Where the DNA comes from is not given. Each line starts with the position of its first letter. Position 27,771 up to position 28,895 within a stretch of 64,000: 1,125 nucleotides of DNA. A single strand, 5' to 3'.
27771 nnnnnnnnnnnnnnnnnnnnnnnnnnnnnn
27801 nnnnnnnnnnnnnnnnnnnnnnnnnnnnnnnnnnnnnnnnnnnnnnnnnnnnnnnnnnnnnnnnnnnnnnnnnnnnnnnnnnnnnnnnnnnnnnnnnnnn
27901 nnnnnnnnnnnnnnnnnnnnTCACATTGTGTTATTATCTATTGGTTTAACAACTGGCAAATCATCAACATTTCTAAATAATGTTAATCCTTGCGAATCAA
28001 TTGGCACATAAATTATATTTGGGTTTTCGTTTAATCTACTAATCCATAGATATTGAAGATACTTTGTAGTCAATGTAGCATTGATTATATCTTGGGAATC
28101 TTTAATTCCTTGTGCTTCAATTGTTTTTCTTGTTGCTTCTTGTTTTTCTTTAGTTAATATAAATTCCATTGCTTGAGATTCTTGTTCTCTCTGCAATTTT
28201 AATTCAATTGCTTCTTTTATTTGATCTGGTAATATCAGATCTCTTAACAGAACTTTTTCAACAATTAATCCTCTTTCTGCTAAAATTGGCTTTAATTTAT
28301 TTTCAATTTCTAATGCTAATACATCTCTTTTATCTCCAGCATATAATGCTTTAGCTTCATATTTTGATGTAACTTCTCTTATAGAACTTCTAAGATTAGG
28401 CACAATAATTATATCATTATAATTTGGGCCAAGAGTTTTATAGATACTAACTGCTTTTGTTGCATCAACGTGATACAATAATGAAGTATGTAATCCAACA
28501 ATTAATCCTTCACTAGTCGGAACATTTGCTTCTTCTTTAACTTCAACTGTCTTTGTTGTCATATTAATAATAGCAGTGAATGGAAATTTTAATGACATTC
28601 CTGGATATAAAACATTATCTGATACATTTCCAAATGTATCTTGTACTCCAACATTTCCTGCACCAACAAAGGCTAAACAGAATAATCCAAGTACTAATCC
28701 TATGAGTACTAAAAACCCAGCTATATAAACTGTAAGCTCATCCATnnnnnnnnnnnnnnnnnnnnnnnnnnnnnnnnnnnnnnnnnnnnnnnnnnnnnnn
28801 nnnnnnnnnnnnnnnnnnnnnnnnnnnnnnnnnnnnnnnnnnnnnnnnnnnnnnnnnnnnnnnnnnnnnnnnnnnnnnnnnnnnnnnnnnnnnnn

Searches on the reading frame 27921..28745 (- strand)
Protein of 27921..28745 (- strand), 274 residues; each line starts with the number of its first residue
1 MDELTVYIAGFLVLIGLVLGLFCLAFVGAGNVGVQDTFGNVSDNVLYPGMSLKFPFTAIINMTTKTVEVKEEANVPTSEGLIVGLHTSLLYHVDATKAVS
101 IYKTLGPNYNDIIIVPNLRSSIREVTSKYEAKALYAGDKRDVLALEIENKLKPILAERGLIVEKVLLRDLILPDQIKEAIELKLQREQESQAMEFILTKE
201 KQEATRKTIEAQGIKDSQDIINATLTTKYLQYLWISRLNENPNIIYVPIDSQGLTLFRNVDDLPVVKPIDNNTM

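Call 86: search_protein_families(library=pfam, proteins=[window:27921-28745:-], max_evalue=0.01)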
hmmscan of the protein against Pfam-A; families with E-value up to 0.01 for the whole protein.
window:27921-28745:- (274 aa): 1 family
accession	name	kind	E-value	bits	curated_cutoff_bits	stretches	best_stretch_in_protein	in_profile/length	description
PF01145.31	Band_7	-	1.6e-27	97.1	23.6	1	27-194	3-169/176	SPFH domain / Band 7 family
